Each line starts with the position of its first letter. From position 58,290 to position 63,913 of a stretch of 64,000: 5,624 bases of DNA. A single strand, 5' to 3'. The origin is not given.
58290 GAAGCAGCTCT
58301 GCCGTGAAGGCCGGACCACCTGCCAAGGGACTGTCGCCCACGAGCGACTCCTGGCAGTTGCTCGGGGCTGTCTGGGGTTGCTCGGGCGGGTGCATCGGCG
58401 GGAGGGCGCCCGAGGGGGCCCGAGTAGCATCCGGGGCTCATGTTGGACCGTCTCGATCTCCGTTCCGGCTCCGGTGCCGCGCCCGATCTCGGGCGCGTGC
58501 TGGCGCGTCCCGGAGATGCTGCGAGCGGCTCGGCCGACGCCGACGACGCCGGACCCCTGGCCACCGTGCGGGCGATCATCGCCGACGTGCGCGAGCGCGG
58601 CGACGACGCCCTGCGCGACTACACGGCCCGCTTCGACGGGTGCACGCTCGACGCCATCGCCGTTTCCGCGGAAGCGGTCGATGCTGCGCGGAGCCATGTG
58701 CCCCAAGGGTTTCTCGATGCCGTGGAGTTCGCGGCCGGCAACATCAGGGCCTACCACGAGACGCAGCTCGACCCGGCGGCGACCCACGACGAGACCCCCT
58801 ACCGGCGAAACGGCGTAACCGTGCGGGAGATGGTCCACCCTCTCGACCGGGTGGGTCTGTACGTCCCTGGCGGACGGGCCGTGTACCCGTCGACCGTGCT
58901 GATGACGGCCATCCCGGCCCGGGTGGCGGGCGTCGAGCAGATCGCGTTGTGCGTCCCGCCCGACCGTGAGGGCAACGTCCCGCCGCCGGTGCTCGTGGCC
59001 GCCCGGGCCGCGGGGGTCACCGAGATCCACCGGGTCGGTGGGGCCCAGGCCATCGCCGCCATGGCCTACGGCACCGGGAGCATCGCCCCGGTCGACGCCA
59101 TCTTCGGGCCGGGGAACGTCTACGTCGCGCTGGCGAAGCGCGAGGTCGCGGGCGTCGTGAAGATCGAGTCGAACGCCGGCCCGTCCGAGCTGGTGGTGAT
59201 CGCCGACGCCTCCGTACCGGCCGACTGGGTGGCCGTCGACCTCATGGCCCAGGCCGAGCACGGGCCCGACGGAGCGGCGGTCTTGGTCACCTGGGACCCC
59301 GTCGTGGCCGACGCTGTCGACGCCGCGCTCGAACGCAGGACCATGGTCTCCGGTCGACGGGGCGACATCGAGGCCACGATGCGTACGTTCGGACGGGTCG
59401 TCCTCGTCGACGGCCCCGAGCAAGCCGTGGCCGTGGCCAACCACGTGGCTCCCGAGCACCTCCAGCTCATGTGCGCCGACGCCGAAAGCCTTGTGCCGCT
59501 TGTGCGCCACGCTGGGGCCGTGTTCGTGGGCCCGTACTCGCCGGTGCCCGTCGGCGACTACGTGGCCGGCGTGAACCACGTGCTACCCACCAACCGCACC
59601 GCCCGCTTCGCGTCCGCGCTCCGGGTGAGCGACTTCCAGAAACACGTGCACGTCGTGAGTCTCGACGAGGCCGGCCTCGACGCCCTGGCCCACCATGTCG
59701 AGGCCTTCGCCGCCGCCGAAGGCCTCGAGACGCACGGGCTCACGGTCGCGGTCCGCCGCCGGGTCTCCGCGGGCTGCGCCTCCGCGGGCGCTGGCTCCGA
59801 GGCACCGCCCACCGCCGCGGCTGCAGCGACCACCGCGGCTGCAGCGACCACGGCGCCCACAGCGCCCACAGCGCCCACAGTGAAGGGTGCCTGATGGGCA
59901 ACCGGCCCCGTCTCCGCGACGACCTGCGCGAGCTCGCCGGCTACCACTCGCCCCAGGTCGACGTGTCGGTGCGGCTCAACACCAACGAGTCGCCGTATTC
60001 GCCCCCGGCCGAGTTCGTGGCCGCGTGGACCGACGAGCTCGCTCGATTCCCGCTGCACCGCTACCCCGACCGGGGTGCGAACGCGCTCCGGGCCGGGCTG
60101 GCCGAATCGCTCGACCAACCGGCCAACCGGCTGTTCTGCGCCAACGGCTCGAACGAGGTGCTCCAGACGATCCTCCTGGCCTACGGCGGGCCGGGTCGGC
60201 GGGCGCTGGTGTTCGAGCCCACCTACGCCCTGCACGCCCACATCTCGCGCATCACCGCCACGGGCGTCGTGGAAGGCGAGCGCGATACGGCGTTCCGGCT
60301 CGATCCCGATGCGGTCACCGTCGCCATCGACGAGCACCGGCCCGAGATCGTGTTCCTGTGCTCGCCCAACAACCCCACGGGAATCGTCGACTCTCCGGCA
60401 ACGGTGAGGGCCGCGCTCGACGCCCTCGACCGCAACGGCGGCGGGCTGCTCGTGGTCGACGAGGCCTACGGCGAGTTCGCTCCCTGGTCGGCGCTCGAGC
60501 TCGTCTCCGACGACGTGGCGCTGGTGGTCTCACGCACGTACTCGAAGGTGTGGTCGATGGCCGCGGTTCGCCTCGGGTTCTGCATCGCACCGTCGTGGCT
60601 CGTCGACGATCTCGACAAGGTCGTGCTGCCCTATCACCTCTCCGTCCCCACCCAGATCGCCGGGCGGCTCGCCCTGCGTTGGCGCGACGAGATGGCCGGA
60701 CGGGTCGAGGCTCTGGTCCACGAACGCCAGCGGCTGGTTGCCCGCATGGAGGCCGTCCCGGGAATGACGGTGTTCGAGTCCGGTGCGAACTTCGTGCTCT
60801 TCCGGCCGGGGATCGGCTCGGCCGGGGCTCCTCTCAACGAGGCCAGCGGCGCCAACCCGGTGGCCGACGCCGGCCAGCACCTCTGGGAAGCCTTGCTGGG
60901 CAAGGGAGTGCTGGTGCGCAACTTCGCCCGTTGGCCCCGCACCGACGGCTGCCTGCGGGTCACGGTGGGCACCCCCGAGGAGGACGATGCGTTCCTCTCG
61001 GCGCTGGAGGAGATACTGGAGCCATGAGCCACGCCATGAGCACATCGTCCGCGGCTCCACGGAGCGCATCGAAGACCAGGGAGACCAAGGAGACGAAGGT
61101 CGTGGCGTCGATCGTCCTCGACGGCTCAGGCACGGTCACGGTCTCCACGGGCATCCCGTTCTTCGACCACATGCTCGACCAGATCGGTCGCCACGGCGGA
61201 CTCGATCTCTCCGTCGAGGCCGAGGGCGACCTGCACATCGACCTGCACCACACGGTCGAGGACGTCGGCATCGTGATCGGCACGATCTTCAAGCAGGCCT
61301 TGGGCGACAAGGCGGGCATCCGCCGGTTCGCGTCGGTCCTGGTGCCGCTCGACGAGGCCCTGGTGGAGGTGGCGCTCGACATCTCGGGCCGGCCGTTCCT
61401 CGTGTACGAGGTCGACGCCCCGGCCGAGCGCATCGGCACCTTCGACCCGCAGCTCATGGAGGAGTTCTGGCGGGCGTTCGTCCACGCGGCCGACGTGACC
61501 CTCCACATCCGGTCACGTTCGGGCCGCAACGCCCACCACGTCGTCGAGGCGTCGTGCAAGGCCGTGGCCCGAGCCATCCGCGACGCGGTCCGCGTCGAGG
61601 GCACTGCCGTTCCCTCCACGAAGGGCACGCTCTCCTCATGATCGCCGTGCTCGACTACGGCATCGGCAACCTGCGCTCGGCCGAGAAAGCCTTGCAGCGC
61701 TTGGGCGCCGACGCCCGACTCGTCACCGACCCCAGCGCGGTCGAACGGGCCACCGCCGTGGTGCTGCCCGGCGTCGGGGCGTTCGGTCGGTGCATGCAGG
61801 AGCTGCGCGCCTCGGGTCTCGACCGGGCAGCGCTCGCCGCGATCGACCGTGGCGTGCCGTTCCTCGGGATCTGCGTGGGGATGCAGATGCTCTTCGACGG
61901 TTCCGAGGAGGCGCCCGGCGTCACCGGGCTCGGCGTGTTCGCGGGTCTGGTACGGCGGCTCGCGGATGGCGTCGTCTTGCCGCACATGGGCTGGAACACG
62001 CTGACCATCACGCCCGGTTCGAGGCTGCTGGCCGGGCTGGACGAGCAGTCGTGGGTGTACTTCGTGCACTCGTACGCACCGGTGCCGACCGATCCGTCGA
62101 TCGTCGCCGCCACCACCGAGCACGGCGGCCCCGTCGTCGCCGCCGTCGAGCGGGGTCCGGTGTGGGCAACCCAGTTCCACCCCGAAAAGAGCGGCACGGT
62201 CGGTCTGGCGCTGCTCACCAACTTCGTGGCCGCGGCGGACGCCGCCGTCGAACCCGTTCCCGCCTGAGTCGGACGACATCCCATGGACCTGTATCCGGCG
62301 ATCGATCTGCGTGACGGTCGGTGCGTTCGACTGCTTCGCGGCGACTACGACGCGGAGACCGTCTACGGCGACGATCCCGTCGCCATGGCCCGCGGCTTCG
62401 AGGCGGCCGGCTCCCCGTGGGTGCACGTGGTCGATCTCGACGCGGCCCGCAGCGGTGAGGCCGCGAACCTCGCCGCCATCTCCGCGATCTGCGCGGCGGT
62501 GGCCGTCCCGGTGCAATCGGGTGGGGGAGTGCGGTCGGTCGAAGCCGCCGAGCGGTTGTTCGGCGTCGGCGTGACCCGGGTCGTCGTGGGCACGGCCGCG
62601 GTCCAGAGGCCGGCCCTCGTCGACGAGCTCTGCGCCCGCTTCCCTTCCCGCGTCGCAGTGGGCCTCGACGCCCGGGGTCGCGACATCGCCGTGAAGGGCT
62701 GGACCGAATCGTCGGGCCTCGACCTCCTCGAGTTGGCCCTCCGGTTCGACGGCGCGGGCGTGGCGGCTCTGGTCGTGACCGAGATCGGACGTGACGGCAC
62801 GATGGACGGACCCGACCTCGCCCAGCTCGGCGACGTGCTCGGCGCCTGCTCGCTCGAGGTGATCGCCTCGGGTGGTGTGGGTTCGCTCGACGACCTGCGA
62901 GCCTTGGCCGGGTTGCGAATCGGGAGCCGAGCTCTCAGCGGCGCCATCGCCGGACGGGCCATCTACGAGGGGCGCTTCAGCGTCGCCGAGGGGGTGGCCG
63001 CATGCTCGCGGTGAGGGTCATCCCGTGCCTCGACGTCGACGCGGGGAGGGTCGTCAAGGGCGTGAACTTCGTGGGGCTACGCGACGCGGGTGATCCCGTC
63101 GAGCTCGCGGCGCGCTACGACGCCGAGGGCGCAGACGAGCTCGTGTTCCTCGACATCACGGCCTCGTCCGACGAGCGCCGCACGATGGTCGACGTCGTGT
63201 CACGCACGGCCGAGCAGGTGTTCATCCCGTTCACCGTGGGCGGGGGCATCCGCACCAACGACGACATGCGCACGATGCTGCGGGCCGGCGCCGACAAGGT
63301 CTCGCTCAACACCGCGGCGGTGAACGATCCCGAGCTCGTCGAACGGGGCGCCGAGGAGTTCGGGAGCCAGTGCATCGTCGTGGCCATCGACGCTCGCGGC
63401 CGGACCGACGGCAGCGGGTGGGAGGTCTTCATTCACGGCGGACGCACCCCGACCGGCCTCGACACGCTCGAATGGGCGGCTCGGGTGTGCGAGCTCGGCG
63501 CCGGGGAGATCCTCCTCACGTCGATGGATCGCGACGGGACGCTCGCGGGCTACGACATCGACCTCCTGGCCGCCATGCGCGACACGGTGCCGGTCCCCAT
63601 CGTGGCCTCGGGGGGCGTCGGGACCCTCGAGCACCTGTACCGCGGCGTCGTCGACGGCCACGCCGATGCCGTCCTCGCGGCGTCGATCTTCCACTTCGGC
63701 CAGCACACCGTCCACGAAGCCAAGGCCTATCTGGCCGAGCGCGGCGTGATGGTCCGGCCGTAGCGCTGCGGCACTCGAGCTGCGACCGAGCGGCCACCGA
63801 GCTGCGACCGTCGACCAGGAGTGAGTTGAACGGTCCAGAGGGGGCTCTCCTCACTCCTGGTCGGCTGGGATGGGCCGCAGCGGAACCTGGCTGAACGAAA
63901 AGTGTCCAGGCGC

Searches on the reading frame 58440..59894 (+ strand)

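Call 60: search_protein_families(library=pfam, proteins=[window:58440-59894:+], max_evalue=0.00001)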
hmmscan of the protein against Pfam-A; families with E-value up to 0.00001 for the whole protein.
window:58440-59894:+ (484 aa): 1 family
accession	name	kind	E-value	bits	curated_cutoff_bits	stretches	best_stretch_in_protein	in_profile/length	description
PF00815.25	Histidinol_dh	-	4.4e-150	500.7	27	1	40-439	12-410/411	Histidinol dehydrogenase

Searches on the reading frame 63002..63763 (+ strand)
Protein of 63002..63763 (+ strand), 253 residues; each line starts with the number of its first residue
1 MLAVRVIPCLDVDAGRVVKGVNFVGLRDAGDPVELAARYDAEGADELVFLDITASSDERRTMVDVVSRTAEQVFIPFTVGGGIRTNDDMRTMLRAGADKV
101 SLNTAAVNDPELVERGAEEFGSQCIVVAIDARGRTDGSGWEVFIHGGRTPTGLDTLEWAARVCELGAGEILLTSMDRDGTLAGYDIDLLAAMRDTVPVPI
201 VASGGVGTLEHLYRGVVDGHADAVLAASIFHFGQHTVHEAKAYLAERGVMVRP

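Call 62: find_encoding_contigs(protein=window:63002-63763:+, flank=10000, max_places=3)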
Protein window:63002-63763:+ (253 aa): 1 contig read that carries it; 1 place shown.
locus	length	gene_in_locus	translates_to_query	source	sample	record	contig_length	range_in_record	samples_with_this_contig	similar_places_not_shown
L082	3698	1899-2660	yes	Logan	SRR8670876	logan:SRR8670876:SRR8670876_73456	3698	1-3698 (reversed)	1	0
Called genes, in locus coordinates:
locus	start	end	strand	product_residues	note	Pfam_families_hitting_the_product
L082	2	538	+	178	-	?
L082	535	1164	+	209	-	PF00117:GATase, PF01174:SNO (faint), PF07685:GATase_3 (weak), PF07722:Peptidase_C26 (faint)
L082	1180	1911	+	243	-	PF00977:His_biosynth, PF01207:Dus (weak)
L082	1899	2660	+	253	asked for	PF00977:His_biosynth, PF01207:Dus (faint), PF03060:NMO (faint)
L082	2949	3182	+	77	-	-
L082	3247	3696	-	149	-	?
